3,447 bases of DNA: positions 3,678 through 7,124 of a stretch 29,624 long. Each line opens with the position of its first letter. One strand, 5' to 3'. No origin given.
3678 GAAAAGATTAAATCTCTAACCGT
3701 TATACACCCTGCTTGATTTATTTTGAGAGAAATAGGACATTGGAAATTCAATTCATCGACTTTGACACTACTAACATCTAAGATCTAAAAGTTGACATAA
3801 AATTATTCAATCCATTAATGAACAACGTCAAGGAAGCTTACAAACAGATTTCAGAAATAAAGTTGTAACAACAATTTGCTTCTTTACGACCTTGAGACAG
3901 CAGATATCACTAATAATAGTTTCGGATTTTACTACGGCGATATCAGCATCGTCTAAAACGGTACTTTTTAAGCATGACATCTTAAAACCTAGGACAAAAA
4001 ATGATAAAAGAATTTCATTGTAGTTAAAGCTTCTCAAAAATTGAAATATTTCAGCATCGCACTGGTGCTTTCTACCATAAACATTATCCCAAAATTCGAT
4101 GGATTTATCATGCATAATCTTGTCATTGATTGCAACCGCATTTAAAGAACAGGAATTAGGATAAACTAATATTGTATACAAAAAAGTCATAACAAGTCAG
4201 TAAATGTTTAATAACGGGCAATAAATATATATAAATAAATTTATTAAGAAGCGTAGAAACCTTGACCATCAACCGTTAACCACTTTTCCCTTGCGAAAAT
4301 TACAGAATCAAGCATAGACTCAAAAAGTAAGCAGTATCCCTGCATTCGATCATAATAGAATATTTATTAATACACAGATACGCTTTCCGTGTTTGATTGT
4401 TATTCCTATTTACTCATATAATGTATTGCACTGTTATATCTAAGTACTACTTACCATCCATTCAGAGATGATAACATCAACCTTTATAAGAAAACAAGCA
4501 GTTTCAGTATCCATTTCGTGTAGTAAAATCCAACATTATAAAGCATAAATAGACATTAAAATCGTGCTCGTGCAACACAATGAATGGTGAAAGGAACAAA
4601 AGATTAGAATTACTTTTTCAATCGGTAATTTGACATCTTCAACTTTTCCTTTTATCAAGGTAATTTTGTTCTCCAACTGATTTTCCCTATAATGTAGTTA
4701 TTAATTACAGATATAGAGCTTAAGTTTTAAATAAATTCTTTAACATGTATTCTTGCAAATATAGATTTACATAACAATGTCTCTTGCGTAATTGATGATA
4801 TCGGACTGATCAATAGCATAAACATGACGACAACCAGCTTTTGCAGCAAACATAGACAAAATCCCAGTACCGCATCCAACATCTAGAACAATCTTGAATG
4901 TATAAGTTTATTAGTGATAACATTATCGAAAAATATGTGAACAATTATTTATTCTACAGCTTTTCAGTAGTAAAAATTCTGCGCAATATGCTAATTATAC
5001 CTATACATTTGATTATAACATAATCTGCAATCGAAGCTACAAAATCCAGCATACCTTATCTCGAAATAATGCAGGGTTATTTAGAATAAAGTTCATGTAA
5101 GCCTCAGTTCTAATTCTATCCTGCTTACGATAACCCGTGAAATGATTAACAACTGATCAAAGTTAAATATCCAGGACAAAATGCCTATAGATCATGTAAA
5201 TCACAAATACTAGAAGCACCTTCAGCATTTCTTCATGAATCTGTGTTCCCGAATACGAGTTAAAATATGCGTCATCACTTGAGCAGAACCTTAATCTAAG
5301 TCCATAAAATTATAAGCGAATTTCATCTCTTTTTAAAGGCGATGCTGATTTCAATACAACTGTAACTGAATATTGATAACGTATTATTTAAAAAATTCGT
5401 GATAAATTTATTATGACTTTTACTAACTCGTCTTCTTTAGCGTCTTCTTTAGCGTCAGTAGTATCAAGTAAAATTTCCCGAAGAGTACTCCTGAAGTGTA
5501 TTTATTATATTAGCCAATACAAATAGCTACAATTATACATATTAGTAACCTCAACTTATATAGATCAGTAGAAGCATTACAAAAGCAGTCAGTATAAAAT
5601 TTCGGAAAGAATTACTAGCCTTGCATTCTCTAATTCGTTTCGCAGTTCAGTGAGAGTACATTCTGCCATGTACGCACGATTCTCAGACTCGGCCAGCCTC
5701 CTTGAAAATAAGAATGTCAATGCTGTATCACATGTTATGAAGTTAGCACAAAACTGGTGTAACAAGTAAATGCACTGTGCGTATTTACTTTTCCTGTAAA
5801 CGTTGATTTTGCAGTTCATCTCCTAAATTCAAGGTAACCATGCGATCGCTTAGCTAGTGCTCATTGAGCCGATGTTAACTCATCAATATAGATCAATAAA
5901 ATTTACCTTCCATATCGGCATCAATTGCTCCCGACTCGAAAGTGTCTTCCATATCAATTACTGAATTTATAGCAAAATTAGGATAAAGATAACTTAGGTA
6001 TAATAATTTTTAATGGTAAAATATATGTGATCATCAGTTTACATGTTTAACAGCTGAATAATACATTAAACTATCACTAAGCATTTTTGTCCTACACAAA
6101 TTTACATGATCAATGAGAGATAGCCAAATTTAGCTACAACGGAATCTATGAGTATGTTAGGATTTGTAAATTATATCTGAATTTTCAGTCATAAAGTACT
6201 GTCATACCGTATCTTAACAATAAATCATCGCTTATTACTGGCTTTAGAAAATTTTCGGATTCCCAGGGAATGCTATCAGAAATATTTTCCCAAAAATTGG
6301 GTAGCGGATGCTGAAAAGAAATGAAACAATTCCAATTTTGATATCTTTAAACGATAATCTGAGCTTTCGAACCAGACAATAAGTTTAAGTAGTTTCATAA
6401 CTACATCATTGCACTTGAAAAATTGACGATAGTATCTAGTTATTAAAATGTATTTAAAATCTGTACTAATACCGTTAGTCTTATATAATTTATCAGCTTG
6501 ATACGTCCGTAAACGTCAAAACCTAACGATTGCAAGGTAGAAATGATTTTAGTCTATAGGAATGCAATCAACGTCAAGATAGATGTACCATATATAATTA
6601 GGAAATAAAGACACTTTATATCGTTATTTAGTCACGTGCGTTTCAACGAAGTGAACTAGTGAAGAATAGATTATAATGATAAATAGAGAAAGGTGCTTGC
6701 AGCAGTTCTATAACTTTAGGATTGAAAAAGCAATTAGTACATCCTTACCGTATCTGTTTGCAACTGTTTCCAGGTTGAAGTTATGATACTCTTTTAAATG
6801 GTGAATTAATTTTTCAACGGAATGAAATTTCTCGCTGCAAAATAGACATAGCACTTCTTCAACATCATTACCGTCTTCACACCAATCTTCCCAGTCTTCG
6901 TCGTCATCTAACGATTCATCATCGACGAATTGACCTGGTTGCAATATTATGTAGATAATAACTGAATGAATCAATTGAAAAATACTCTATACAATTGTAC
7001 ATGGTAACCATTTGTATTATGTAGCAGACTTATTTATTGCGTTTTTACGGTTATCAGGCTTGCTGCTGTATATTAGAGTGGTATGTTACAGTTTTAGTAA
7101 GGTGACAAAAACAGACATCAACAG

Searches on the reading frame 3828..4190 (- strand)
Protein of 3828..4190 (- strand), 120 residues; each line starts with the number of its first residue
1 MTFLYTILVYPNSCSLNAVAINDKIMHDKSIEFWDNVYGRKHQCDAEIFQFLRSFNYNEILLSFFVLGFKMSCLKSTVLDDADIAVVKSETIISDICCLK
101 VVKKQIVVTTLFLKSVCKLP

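Call 61: search_protein_families(library=pfam, proteins=[window:3828-4190:-], max_evalue=0.01)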
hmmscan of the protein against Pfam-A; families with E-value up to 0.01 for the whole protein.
window:3828-4190:- (120 aa): 1 family
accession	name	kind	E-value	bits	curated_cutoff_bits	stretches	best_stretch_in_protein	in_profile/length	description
PF22528.1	PRMT_C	-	1.8e-05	25.2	27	0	66-101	25-60/164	Arginine methyltransferase oligomerization subdomain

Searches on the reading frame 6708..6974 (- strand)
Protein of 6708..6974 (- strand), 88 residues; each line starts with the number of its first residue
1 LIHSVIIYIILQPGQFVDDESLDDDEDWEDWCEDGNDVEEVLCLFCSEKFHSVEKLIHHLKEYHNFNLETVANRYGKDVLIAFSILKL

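Call 37: find_homologous_proteins(query=window:6711-6974:-)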
Query seq(88 aa): 1 candidates shared short words with the query, none scored E <= 0.001.

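Call 61: search_protein_families(library=pfam, proteins=[window:6708-6974:-], max_evalue=0.01)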
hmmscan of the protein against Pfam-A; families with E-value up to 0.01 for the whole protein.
window:6708-6974:- (88 aa): 3 families
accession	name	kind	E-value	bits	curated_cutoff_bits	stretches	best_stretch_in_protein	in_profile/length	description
PF12756.13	zf-C2H2_2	-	0.00012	22.7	26.9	1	43-72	2-31/100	C2H2 type zinc-finger (2 copies)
PF23320.1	Zn_SUZ12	-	0.0043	17.2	28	1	36-80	19-64/70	Polycomb protein SUZ12-like, Zn domain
PF05605.18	zf-Di19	-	0.0048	17.6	27.5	1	40-70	2-31/54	Drought induced 19 protein (Di19), zinc-binding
